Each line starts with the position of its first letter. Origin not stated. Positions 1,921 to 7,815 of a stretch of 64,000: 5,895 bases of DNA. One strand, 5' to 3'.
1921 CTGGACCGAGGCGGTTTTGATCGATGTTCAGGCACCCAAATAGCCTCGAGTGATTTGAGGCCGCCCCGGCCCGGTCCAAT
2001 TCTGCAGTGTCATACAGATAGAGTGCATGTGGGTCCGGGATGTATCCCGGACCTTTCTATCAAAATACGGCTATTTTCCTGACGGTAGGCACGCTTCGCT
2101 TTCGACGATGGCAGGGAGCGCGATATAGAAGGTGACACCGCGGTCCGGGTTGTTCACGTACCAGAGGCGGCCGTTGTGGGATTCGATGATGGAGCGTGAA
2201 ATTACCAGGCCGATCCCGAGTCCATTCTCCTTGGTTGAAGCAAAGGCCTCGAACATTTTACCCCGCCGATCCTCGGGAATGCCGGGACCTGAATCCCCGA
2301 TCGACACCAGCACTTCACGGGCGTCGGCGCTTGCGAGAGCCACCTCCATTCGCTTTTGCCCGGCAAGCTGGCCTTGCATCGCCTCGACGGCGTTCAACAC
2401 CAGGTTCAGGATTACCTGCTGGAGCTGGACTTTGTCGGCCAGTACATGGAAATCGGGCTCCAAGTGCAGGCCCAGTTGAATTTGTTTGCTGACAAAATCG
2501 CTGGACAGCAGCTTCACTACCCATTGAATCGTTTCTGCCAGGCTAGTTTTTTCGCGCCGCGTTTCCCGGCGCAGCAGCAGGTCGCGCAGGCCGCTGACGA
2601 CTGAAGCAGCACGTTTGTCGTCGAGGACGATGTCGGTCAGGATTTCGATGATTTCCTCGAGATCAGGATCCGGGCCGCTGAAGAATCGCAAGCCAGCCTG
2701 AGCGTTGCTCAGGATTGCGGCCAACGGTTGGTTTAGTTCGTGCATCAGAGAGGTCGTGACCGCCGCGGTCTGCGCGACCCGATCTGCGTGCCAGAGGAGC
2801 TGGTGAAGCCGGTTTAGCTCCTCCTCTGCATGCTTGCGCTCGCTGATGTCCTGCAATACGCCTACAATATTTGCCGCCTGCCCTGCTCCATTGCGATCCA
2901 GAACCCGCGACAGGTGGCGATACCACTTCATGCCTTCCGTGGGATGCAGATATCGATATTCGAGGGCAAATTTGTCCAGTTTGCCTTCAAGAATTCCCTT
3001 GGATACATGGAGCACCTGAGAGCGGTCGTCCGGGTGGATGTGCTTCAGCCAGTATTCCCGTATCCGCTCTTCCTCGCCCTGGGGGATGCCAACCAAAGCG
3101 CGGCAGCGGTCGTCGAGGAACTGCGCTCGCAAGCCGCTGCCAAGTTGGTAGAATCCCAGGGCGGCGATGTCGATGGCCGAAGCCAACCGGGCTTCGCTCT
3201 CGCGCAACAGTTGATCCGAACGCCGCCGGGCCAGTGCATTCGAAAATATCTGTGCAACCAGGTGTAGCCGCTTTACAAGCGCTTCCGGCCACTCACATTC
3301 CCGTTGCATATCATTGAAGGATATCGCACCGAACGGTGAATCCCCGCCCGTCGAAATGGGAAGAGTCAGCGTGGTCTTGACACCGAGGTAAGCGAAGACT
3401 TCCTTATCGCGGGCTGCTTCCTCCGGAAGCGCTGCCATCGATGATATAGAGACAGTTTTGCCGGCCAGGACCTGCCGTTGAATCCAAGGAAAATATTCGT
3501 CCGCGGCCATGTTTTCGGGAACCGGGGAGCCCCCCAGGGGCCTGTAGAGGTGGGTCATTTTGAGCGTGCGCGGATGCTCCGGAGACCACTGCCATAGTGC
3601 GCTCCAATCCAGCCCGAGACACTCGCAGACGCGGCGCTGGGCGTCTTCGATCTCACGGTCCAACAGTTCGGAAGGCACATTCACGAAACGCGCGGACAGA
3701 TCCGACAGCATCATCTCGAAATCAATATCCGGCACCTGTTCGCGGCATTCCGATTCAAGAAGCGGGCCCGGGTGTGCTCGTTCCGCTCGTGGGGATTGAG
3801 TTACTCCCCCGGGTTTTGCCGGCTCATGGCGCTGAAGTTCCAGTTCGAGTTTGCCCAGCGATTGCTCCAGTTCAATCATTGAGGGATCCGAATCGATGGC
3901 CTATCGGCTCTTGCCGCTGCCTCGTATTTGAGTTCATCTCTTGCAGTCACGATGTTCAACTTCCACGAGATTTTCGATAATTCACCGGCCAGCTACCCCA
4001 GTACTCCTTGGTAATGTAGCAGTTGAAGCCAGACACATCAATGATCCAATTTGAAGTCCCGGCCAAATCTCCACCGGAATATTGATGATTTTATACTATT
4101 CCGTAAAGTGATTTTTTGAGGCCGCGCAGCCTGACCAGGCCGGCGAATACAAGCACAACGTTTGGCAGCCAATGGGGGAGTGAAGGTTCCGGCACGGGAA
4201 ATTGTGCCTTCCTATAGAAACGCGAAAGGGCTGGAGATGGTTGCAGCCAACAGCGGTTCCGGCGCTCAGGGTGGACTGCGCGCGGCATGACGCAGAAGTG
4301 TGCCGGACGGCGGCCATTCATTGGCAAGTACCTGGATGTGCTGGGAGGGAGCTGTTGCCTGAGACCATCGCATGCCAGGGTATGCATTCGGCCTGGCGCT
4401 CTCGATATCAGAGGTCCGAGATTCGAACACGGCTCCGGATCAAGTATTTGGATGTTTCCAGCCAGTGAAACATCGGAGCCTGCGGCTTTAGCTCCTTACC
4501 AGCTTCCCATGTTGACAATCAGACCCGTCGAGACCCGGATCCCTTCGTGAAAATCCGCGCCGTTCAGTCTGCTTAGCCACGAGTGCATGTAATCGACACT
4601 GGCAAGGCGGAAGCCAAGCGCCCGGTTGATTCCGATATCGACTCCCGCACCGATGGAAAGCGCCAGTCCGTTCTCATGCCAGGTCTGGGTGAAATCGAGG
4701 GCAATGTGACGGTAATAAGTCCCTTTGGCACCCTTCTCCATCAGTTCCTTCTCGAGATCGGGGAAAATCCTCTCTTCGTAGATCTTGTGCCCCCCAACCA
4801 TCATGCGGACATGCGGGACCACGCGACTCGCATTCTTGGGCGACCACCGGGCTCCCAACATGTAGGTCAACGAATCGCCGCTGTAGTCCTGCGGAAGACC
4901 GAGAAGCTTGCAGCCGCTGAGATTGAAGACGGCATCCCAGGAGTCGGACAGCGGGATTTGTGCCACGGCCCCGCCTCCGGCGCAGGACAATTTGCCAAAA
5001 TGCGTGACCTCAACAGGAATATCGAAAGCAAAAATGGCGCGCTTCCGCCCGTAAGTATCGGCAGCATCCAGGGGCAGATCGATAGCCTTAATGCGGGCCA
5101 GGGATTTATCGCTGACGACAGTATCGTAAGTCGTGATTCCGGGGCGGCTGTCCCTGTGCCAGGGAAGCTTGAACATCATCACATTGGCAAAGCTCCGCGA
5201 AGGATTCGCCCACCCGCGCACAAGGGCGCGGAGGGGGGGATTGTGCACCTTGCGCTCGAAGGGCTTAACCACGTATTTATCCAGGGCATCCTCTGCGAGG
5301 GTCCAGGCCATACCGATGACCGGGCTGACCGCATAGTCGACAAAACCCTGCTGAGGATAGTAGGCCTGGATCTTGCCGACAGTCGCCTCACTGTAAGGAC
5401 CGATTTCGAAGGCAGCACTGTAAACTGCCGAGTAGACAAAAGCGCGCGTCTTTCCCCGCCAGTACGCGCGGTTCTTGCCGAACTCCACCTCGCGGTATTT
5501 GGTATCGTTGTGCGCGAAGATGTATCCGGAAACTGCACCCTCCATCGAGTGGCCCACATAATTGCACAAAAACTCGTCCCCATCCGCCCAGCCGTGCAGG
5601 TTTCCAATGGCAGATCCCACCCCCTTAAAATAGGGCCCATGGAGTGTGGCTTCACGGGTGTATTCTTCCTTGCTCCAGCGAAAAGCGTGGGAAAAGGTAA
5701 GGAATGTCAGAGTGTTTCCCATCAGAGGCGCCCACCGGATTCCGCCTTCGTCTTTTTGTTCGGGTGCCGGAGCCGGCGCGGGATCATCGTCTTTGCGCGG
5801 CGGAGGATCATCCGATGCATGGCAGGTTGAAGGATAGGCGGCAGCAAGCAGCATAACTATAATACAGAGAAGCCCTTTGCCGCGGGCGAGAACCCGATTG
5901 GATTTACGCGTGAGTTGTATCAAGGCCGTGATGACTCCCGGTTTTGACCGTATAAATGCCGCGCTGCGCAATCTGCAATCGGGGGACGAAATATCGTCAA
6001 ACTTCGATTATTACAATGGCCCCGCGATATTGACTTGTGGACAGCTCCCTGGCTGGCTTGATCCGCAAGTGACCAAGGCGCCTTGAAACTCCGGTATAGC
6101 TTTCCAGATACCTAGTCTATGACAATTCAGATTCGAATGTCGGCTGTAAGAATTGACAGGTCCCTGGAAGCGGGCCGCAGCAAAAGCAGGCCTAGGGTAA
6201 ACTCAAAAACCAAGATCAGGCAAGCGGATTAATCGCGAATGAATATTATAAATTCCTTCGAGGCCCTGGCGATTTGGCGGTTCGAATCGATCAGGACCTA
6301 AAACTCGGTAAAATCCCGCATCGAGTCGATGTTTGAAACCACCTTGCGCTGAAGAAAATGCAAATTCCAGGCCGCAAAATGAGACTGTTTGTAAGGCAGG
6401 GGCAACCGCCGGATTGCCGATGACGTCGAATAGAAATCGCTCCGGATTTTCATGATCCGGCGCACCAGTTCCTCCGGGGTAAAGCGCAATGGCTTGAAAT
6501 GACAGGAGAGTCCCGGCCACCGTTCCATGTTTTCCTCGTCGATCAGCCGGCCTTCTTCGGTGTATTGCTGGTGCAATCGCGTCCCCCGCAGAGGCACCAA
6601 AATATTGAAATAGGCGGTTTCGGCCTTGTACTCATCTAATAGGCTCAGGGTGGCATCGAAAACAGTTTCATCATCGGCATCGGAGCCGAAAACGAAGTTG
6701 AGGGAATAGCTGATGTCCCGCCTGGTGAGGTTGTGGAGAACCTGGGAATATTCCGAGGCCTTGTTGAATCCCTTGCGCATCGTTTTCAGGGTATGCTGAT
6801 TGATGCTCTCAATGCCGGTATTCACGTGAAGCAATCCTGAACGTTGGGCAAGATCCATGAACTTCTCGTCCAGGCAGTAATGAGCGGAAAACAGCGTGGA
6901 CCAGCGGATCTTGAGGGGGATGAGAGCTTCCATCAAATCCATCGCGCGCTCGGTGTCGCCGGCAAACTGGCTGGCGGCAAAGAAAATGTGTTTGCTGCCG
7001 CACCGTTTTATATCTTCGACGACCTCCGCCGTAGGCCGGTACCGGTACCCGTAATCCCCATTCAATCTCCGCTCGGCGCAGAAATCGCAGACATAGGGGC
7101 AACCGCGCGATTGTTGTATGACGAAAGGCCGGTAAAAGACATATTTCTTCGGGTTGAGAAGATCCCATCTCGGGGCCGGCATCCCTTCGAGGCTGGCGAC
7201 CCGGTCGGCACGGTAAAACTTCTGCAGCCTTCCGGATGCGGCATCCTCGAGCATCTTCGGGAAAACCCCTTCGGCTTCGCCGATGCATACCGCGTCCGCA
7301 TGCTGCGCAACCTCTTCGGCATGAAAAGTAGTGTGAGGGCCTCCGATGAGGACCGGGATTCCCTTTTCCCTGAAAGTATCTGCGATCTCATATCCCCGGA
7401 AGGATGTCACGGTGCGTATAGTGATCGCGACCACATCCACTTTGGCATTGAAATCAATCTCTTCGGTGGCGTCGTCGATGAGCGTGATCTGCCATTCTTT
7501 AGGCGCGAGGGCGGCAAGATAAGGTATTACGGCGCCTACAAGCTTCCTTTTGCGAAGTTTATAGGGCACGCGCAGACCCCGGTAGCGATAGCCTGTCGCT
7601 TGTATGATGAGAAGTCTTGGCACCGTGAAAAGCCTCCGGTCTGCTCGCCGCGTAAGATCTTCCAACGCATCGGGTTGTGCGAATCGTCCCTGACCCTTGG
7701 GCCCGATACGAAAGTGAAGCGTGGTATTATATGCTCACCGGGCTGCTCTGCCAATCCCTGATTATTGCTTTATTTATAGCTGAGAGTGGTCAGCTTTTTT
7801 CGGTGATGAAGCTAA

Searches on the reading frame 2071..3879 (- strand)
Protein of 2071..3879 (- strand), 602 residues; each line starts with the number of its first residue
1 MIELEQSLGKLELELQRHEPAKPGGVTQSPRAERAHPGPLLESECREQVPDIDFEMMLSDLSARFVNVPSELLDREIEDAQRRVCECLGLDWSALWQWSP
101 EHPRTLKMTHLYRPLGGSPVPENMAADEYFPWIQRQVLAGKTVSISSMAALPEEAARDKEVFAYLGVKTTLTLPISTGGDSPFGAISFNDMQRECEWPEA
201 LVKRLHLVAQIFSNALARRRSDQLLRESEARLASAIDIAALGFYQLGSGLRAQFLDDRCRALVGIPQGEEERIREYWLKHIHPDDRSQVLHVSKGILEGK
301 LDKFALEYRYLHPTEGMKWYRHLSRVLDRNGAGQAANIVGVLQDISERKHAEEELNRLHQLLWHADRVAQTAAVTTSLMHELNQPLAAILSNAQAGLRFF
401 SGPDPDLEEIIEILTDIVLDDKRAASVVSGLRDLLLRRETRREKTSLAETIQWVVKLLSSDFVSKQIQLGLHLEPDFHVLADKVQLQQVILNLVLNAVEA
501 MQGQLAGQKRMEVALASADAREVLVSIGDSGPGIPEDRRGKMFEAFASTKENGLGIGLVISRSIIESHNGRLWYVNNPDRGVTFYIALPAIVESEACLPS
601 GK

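Call 72: search_protein_families(library=pfam, proteins=[window:2071-3879:-], max_evalue=0.00001)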
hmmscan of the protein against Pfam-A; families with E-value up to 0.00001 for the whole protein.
window:2071-3879:- (602 aa): 2 families
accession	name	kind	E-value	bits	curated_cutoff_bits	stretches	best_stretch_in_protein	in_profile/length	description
PF02518.31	HATPase_c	-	3.1e-22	79.6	26.4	1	482-589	2-108/111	Histidine kinase-, DNA gyrase B-, and HSP90-like ATPase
PF08447.18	PAS_3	-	4.2e-10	40.2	25.6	1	254-341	3-88/89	PAS fold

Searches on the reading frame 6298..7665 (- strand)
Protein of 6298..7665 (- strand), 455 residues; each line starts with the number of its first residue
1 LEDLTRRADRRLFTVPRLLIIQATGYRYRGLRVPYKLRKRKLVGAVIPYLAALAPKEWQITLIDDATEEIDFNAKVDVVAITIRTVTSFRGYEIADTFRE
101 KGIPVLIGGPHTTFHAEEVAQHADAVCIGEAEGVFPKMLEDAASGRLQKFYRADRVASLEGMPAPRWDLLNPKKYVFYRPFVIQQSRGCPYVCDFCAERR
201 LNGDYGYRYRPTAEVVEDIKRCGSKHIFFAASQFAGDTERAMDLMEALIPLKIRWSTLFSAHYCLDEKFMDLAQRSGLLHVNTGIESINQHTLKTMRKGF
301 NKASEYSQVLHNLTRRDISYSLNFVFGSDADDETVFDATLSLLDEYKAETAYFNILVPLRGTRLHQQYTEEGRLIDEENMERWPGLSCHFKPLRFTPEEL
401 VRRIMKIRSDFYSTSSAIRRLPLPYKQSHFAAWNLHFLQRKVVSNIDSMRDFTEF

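Call 72: search_protein_families(library=pfam, proteins=[window:6298-7665:-], max_evalue=0.00001)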
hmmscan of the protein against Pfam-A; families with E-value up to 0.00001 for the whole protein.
window:6298-7665:- (455 aa): 3 families
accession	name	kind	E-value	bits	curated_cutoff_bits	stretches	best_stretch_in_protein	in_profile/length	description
PF04055.27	Radical_SAM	-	3.8e-12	47.1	29.5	1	186-333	4-157/166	Radical SAM superfamily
PF02310.24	B12-binding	-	8.1e-09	35.8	32.1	1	64-137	35-119/121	B12 binding domain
PF19864.5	Radical_SAM_N2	-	8.1e-07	29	29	1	80-161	63-144/151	Radical SAM proteins, N-terminal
